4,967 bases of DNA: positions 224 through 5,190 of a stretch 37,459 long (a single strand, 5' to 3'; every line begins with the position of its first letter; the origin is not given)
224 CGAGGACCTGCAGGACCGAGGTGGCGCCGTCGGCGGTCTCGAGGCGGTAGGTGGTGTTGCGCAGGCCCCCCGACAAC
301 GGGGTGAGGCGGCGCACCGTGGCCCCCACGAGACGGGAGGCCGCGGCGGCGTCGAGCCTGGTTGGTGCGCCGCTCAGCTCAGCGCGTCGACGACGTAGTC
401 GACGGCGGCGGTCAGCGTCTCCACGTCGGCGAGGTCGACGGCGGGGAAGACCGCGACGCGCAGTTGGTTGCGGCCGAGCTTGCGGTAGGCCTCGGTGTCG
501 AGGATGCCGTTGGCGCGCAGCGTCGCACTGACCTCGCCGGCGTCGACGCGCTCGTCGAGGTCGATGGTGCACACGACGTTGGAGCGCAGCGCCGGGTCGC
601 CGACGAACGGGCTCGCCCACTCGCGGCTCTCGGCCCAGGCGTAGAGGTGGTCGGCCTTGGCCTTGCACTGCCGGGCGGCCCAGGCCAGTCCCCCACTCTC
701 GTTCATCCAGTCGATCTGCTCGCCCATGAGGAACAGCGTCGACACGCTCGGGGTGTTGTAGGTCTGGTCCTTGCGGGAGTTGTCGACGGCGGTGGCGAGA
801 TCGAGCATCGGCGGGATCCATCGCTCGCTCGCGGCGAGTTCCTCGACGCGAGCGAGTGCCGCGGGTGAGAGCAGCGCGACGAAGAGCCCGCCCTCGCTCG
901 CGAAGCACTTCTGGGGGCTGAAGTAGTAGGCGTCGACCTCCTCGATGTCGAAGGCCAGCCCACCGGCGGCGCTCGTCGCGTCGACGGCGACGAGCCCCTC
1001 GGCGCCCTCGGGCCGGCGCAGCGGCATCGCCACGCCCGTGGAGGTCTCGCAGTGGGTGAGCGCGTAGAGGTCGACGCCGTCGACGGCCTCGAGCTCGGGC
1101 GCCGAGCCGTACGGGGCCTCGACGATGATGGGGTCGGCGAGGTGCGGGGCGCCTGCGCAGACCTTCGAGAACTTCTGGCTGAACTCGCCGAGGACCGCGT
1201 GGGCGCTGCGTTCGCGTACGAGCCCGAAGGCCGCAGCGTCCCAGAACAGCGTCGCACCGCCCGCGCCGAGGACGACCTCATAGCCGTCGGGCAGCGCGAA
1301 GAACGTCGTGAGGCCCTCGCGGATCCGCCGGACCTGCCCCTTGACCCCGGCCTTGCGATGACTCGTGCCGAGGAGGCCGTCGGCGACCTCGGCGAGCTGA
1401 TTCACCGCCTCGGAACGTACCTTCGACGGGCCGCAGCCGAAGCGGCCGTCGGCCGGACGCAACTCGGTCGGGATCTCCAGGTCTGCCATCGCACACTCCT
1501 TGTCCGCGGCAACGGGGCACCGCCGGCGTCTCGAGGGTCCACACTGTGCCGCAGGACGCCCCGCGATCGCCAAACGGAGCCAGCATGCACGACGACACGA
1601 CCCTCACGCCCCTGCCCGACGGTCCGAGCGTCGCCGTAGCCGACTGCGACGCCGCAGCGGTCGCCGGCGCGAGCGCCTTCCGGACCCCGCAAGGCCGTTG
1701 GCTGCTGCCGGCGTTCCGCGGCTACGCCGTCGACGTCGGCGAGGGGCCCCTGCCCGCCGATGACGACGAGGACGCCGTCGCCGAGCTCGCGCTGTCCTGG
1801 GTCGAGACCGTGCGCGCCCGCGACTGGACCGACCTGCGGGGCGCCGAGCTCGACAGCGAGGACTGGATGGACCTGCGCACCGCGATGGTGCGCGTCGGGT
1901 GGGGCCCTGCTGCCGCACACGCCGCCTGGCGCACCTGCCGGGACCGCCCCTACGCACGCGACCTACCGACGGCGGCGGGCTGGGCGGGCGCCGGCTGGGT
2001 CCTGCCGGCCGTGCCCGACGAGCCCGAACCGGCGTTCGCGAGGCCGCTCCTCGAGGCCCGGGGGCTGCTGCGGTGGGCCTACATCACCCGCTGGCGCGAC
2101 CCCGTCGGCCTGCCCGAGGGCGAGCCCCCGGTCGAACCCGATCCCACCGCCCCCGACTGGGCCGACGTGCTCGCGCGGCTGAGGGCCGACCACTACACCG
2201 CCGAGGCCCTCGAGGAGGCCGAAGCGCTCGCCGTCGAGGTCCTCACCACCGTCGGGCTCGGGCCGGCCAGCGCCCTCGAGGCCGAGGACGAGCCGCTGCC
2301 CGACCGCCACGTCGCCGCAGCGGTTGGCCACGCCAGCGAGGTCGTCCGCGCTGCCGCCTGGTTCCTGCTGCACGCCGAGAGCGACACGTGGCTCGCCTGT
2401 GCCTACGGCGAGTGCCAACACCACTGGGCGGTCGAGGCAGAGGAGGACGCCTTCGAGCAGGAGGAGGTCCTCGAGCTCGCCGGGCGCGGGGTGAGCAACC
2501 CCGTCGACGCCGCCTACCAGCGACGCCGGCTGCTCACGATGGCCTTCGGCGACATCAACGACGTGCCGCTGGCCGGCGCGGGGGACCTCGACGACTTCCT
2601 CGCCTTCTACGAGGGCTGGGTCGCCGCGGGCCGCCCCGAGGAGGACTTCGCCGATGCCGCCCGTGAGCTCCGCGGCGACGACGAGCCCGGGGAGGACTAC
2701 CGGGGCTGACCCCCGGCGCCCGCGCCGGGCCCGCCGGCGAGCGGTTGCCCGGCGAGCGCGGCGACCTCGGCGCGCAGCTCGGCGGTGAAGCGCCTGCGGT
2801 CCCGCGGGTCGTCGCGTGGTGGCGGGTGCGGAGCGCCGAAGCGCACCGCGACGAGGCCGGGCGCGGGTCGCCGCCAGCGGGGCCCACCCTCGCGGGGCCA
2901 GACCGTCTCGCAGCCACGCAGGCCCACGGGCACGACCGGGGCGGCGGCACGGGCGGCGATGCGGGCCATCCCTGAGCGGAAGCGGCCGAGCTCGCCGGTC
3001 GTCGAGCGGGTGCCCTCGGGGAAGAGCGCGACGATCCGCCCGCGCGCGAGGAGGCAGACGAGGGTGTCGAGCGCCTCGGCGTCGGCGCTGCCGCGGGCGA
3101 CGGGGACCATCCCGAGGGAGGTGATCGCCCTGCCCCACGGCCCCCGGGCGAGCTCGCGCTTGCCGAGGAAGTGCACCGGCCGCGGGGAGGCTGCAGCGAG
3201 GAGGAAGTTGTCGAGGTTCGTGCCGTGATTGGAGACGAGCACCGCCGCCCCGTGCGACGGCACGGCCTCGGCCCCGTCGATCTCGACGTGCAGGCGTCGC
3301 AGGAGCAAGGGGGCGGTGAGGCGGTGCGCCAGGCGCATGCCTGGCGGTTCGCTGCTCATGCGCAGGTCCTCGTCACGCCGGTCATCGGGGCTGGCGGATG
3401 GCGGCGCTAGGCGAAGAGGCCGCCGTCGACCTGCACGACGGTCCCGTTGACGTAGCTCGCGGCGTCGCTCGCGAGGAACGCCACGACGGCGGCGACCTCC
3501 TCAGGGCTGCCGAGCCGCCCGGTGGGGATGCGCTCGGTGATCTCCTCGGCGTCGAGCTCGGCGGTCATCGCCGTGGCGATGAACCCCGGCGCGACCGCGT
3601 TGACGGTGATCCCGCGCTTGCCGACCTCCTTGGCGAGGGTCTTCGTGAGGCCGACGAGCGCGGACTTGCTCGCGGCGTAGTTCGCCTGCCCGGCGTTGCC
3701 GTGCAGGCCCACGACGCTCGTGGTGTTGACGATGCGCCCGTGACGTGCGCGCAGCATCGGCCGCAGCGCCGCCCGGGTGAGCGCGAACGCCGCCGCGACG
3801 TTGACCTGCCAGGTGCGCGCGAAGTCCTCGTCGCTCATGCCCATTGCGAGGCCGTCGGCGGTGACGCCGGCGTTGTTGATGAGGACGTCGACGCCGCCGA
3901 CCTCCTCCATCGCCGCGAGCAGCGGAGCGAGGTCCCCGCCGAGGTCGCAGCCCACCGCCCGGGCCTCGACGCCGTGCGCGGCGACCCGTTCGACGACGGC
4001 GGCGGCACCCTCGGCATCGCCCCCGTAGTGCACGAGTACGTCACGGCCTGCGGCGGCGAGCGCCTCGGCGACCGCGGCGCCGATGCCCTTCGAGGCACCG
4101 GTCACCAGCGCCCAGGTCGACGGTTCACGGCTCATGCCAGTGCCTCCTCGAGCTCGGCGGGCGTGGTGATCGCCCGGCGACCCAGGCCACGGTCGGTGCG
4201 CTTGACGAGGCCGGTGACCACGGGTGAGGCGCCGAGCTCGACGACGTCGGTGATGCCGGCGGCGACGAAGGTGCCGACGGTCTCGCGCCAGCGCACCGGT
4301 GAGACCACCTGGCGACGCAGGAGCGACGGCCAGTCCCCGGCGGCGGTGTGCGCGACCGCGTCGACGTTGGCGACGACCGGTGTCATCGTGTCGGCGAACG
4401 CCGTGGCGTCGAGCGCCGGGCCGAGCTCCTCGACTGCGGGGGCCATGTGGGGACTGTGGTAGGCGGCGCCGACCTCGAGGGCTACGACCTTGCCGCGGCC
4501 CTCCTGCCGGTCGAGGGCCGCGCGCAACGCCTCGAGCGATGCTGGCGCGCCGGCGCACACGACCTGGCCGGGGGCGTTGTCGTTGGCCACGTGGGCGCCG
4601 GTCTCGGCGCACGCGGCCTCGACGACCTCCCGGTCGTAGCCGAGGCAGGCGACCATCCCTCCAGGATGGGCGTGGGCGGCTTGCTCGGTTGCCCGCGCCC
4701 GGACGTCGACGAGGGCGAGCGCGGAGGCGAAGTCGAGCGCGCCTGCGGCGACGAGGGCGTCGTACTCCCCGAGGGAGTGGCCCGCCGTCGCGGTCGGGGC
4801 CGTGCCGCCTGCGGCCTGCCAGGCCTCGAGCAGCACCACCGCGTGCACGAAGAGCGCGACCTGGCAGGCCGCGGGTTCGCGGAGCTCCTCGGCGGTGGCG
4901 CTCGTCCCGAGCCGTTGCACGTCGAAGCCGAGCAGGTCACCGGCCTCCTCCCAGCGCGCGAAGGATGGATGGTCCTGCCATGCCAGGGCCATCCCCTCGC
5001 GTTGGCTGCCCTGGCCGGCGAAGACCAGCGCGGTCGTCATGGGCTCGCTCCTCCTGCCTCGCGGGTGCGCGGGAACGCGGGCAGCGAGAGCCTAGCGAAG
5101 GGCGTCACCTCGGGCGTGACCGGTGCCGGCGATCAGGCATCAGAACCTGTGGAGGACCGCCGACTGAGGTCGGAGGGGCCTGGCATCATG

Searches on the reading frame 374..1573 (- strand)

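Call 58: search_protein_families(library=pfam, proteins=[window:374-1573:-], max_evalue=0.001)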
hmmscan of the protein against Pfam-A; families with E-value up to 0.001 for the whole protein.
window:374-1573:- (399 aa): 1 family
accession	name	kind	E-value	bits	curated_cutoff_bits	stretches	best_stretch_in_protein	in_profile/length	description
PF00266.25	Aminotran_5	-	6.3e-11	42.3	21.5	1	167-357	140-333/371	Aminotransferase class-V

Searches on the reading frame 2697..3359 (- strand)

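Call 58: search_protein_families(library=pfam, proteins=[window:2697-3359:-], max_evalue=0.001)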
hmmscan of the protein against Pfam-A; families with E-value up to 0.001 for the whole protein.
window:2697-3359:- (220 aa): 1 family
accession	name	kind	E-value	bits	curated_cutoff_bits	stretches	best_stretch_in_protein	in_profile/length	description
PF01553.26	Acyltransferase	-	1.7e-28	99.5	23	1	24-147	1-131/132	Acyltransferase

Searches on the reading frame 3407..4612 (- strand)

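Call 58: search_protein_families(library=pfam, proteins=[window:3407-4612:-], max_evalue=0.001)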
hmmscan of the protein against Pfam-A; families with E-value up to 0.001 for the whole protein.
window:3407-4612:- (401 aa): 4 families
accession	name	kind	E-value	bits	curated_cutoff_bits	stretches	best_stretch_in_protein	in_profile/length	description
PF13561.12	adh_short_C2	-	1.4e-55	188.9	27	1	172-399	1-235/236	Enoyl-(Acyl carrier protein) reductase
PF00106.31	adh_short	-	6.4e-52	176.3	26.6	1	167-356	2-193/195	short chain dehydrogenase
PF08659.16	KR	-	7.4e-16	59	22.6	1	168-337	3-173/180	KR domain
PF01370.27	Epimerase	-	0.00088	19.2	20.9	0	168-331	1-161/240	NAD dependent epimerase/dehydratase family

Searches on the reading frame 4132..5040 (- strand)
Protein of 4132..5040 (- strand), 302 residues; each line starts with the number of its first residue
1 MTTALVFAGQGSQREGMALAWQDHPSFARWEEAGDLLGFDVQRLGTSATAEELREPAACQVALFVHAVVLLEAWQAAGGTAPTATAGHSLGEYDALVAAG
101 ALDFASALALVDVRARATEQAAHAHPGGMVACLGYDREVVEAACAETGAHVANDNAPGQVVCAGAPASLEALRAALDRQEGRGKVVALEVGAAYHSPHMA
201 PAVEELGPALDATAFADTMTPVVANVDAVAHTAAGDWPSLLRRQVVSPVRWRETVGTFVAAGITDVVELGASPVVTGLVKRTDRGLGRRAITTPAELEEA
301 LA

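Call 58: search_protein_families(library=pfam, proteins=[window:4132-5040:-], max_evalue=0.001)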
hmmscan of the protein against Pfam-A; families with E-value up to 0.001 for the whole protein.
window:4132-5040:- (302 aa): 1 family
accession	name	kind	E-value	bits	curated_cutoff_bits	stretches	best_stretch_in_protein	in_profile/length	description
PF00698.26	Acyl_transf_1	-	6.3e-28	98.6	32.7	1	6-283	3-279/319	Acyl transferase domain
